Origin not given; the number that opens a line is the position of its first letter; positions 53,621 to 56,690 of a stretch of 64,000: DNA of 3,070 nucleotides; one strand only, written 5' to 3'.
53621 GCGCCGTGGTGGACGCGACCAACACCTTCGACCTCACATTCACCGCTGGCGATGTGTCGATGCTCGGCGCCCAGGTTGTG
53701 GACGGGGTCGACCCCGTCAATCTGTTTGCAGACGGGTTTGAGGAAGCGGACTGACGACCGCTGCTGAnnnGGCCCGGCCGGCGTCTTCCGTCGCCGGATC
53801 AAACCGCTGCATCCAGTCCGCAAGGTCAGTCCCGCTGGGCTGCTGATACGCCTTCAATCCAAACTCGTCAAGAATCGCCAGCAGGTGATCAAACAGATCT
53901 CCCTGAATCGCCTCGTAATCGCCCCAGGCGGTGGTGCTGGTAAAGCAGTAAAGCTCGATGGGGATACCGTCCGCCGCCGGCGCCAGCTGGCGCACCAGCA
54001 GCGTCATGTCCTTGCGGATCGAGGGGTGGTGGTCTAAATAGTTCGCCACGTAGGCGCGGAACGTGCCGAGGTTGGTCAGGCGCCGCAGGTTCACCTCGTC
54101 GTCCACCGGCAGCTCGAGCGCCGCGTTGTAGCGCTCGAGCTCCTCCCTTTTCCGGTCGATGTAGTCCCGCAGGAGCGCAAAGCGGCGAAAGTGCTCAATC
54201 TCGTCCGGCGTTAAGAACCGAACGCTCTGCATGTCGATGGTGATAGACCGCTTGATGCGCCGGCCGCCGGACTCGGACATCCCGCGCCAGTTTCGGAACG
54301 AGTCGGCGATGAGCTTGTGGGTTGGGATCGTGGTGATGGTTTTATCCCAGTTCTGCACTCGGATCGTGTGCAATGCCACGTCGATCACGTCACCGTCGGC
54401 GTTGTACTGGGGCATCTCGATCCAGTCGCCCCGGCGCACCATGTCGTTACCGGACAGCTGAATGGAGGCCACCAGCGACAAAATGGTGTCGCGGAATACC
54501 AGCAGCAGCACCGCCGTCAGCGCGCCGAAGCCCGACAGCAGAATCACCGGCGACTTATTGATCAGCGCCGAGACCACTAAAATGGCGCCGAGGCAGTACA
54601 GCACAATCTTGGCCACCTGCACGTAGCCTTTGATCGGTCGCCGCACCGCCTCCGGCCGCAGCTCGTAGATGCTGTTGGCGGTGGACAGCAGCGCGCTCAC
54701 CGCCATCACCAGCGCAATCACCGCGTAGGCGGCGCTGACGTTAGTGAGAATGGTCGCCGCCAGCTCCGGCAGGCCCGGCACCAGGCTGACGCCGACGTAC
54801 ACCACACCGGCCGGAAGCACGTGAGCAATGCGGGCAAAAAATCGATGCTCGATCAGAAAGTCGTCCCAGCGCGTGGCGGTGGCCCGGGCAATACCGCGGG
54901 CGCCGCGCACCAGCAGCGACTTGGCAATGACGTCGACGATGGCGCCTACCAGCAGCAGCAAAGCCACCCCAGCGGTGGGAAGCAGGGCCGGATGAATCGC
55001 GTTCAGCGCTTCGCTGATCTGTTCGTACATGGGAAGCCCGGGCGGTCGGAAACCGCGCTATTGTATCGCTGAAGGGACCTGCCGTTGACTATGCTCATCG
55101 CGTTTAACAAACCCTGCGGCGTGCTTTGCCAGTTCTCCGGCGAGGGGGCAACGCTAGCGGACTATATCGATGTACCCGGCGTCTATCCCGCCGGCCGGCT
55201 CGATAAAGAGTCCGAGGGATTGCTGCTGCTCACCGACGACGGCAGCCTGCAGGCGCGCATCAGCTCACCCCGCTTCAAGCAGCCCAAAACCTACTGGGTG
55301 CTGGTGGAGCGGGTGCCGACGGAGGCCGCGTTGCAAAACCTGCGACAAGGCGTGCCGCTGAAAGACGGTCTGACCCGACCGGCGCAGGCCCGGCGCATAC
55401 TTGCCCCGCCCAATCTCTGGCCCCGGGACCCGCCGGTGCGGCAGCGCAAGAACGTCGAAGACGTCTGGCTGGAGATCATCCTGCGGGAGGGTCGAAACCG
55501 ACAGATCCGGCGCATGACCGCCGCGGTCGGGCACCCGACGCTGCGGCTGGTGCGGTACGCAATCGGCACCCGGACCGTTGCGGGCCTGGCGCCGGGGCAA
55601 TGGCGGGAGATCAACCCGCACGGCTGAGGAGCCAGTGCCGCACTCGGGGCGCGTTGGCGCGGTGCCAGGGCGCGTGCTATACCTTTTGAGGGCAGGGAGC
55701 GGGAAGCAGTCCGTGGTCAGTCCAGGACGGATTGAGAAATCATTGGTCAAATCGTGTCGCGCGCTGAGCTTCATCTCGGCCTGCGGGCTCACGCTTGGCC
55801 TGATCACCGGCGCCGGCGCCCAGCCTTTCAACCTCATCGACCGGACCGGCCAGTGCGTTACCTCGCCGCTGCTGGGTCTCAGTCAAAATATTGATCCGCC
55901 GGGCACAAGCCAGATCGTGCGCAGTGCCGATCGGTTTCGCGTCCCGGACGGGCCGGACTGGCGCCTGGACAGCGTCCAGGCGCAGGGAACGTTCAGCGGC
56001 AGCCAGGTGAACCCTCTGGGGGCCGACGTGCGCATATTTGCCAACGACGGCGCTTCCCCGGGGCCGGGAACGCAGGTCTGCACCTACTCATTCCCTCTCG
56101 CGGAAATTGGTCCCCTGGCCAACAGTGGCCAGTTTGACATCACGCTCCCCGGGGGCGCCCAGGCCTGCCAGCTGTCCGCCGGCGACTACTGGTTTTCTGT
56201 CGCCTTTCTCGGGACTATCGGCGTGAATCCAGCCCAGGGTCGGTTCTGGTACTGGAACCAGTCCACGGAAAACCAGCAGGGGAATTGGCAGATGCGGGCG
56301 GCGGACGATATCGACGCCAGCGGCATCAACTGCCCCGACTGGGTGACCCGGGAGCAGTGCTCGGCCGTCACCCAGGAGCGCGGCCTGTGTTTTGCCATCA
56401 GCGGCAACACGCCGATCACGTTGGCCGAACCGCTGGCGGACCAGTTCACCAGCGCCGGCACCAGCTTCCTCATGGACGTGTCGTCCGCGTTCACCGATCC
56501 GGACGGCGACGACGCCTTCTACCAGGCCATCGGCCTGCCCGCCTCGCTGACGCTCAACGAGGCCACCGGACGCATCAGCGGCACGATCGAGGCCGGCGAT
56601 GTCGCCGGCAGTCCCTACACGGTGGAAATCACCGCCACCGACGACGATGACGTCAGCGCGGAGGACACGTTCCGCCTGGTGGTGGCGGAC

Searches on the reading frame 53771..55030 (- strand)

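Call 52: search_protein_families(library=pfam, proteins=[window:53771-55030:-], max_evalue=5)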
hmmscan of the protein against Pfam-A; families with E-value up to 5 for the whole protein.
window:53771-55030:- (420 aa): 3 families
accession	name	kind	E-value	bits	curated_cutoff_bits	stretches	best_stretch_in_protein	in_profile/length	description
PF00924.24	MS_channel_2nd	-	8.6e-14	51.9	20.2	1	181-249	1-67/68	Mechanosensitive ion channel, beta-domain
PF21082.3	MS_channel_3rd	-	2.9e-07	31.2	21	1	328-393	23-87/88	Mechanosensitive ion channel MscS, C-terminal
PF18949.5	DUF5693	-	0.072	12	29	1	76-163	346-433/609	Family of unknown function (DUF5693)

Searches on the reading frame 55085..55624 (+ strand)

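Call 52: search_protein_families(library=pfam, proteins=[window:55085-55624:+], max_evalue=5)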
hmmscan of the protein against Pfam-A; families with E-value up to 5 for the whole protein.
window:55085-55624:+ (180 aa): 1 family
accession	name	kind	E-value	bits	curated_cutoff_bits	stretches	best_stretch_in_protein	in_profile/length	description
PF00849.27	PseudoU_synth_2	-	4.8e-17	63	26.8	1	4-147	2-152/152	RNA pseudouridylate synthase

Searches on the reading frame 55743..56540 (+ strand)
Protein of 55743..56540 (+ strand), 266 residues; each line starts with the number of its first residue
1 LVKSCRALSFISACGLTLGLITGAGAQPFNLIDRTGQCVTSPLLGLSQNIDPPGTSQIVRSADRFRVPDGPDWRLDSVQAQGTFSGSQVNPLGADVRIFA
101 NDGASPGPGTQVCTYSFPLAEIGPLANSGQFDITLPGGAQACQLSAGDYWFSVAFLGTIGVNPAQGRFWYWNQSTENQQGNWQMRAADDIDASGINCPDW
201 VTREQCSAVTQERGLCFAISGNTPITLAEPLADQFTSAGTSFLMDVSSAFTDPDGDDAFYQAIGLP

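Call 52: search_protein_families(library=pfam, proteins=[window:55743-56540:+], max_evalue=5)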
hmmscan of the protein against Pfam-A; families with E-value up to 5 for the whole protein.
window:55743-56540:+ (266 aa): 0 families

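Call 71: search_solved_structures(query=window:55824-56540:+, max_evalue=10)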
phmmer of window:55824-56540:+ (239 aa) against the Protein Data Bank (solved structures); distinct sequences matched with E-value up to 10: 1.
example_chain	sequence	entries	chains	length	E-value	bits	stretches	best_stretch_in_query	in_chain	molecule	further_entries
8kb8_A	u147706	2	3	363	1.3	11.7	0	121-170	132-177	WD repeat-containing protein 91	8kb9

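Call 72: search_protein_families(library=ncbifam, proteins=[window:55824-56540:+], max_evalue=5)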
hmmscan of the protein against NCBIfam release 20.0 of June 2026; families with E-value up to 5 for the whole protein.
window:55824-56540:+ (239 aa): 2 families
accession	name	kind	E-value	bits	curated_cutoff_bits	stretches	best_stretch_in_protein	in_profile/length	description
NF041539.1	choice_anch_R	domain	0.0033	17.4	30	1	28-129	14-104/155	choice-of-anchor R domain-containing protein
NF009332.0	PRK12690.1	equivalog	0.2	10.9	288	0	188-229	79-119/239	flagellar hook-basal body complex protein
